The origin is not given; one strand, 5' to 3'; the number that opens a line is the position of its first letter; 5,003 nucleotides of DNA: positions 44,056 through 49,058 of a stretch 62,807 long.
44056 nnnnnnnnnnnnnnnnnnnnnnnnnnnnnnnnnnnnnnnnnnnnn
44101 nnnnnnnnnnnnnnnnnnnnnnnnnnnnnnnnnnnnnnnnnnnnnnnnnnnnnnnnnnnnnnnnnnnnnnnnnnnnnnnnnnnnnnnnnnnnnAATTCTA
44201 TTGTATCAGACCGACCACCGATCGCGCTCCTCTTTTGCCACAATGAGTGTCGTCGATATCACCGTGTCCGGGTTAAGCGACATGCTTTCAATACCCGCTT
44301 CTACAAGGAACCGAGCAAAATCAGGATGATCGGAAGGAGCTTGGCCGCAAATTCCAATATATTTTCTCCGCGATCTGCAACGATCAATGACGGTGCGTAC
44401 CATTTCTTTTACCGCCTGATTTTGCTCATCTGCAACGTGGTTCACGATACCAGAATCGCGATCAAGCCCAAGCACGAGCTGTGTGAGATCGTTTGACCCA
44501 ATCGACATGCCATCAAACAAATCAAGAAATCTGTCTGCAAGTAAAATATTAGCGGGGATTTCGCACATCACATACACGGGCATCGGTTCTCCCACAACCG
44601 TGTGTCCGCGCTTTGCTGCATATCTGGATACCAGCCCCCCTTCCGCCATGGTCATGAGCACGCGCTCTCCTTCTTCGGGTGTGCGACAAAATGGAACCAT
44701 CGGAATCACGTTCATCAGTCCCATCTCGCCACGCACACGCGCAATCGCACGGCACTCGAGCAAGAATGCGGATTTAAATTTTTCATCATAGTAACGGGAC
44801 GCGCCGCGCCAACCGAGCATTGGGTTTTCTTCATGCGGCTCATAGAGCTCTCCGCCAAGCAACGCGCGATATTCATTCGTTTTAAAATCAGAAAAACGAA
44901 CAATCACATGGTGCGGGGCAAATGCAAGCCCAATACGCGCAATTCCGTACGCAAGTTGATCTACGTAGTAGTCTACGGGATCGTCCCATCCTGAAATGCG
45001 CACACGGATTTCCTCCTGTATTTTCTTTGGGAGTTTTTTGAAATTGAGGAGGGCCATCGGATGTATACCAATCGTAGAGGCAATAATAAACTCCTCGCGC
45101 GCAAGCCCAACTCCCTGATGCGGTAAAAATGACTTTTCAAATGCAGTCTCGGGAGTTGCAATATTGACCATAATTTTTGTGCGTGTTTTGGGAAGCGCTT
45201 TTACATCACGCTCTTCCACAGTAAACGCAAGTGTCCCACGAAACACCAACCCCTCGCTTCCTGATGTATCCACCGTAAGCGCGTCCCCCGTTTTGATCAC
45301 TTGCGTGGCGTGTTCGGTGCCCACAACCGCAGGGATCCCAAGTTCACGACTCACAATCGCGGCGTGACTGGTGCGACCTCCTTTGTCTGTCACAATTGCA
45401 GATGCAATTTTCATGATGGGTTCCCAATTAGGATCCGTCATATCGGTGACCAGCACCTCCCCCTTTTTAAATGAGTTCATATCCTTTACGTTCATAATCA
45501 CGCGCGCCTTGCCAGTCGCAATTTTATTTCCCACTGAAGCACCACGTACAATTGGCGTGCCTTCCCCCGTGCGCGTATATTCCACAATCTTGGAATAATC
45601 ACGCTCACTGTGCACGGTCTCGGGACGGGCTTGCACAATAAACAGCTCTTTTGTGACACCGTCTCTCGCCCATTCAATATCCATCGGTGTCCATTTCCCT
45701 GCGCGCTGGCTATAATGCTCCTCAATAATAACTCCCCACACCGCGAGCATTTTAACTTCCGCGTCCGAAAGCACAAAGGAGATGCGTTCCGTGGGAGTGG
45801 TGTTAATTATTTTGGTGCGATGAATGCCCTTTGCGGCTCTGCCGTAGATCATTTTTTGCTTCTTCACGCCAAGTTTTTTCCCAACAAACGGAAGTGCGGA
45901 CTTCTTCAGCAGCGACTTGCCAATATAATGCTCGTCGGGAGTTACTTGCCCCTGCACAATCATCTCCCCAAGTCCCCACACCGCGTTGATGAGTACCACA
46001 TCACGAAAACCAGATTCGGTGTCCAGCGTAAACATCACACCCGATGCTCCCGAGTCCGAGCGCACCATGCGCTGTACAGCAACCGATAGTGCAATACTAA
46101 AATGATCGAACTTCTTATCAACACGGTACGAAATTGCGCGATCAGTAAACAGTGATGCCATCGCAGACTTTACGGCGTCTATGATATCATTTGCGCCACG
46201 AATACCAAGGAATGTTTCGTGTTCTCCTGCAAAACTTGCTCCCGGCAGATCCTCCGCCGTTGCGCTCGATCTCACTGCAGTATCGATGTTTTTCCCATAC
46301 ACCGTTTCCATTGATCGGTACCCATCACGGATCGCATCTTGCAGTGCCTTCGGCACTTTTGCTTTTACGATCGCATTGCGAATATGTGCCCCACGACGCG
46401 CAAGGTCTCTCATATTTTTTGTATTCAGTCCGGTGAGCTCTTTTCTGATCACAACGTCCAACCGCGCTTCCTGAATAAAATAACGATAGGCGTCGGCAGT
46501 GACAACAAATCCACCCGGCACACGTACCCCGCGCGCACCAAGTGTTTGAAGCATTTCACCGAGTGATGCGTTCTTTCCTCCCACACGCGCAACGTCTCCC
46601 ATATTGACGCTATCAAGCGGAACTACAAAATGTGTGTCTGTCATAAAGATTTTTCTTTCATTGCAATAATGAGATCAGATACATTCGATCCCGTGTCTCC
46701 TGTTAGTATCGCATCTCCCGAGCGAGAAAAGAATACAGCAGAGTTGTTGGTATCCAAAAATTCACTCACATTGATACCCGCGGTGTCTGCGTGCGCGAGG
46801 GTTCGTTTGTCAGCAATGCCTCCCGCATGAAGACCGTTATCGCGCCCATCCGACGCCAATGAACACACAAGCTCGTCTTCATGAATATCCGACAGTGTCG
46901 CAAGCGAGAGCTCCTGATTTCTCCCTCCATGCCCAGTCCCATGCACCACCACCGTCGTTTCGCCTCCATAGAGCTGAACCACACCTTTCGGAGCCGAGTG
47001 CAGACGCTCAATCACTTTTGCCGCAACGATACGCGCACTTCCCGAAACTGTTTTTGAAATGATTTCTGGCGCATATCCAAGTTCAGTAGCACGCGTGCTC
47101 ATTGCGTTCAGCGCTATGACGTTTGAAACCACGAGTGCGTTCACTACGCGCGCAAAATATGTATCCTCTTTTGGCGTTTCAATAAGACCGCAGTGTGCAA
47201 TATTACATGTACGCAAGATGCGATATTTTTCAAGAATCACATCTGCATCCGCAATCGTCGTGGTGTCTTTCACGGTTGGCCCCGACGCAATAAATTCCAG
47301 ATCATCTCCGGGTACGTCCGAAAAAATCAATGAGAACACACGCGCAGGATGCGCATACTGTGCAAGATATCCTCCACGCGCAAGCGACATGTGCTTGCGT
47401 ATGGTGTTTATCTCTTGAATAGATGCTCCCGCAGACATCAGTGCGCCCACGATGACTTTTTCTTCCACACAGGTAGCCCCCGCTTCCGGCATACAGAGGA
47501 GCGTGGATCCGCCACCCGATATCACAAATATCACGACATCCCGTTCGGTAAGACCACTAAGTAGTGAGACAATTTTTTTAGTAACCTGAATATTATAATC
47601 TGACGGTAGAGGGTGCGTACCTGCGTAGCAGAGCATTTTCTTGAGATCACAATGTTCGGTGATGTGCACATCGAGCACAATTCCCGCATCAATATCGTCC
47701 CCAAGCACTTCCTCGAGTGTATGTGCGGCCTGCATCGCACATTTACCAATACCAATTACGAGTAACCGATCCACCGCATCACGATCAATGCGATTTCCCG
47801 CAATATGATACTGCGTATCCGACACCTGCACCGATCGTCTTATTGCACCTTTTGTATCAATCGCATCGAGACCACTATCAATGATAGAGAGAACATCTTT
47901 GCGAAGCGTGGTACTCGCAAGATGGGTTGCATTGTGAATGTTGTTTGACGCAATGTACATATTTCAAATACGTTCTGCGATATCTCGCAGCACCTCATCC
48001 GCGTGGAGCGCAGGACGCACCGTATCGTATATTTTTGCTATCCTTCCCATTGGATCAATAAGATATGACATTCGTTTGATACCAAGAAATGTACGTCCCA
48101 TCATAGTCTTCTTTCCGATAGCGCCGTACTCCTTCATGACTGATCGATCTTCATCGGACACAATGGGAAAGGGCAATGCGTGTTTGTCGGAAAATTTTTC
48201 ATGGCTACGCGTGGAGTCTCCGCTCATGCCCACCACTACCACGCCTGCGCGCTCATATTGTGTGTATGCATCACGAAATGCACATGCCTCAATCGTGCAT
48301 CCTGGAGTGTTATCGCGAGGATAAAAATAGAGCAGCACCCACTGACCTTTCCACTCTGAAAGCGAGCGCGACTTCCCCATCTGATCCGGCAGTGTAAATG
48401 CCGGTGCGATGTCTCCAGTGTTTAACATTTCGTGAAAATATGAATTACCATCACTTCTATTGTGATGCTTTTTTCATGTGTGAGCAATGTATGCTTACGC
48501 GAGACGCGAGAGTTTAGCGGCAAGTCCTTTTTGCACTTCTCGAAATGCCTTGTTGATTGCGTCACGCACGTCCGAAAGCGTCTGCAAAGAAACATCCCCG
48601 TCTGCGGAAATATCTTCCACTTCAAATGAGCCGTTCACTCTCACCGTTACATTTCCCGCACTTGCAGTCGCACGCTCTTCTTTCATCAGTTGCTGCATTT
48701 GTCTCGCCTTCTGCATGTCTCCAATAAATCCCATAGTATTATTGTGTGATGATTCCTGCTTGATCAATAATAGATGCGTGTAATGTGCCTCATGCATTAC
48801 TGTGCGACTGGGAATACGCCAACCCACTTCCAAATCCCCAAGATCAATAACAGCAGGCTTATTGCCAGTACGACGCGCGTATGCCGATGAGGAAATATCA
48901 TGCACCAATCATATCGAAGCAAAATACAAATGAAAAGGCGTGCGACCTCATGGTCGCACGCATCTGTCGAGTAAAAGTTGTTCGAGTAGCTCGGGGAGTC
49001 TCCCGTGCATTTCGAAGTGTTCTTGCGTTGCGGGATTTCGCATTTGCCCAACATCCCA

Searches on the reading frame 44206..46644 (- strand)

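Call 59: search_protein_families(library=pfam, proteins=[window:44206-46644:-], max_evalue=0.0001)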
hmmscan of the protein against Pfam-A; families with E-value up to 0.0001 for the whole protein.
window:44206-46644:- (812 aa): 3 families
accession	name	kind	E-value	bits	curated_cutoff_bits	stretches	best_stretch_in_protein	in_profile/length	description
PF01326.24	PPDK_N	-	1e-107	360.7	27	1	19-355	2-322/328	Pyruvate phosphate dikinase, AMP/ATP-binding domain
PF02896.24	PEP-utilizers_C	-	2.8e-56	191.3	22.8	1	483-805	14-291/293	PEP-utilising enzyme, PEP-binding domain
PF00391.29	PEP-utilizers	-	6.2e-27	93.5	23.1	1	392-460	1-69/72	PEP-utilising enzyme, mobile domain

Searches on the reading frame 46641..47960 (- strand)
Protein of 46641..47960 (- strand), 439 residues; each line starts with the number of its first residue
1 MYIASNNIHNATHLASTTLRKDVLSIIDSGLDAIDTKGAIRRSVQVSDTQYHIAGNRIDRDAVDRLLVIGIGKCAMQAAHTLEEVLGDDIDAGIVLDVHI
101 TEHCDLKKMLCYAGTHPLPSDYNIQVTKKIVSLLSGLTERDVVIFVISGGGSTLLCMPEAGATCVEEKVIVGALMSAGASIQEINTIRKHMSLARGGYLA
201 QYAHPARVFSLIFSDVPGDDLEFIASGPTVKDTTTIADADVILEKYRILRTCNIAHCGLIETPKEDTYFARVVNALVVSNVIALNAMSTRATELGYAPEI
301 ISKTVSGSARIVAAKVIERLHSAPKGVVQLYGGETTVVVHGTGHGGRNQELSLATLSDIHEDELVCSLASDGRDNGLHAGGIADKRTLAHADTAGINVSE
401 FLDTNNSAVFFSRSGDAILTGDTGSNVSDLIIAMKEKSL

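Call 59: search_protein_families(library=pfam, proteins=[window:46641-47960:-], max_evalue=0.0001)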
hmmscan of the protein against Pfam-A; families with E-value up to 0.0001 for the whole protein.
window:46641-47960:- (439 aa): 2 families
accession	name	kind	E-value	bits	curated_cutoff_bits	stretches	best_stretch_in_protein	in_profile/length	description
PF13660.11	DUF4147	-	3.1e-64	217.1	23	1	23-249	2-223/234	Domain of unknown function (DUF4147)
PF05161.18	MOFRL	-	8.1e-25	87.5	28.3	1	328-429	2-106/106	MOFRL family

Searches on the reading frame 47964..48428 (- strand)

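Call 59: search_protein_families(library=pfam, proteins=[window:47964-48428:-], max_evalue=0.0001)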
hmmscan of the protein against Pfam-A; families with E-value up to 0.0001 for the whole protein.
window:47964-48428:- (154 aa): 2 families
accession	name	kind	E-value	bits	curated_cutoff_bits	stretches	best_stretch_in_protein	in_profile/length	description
PF00578.27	AhpC-TSA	-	9.8e-38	129.3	26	1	5-132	2-123/124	AhpC/TSA family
PF08534.16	Redoxin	-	1.5e-21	77.1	26.6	1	4-135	2-133/148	Redoxin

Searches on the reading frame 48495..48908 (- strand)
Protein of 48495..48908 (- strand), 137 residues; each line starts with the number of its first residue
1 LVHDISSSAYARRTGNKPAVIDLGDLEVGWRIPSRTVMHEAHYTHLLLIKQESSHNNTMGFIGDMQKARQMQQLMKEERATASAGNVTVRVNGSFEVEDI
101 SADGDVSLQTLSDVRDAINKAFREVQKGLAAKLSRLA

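Call 59: search_protein_families(library=pfam, proteins=[window:48495-48908:-], max_evalue=0.0001)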
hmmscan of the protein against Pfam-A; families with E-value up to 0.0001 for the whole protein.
window:48495-48908:- (137 aa): 1 family
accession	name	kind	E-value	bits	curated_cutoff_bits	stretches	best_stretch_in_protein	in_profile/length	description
PF02575.21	YbaB_DNA_bd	-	1.7e-08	34.9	25.5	1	66-136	9-86/91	YbaB/EbfC DNA-binding family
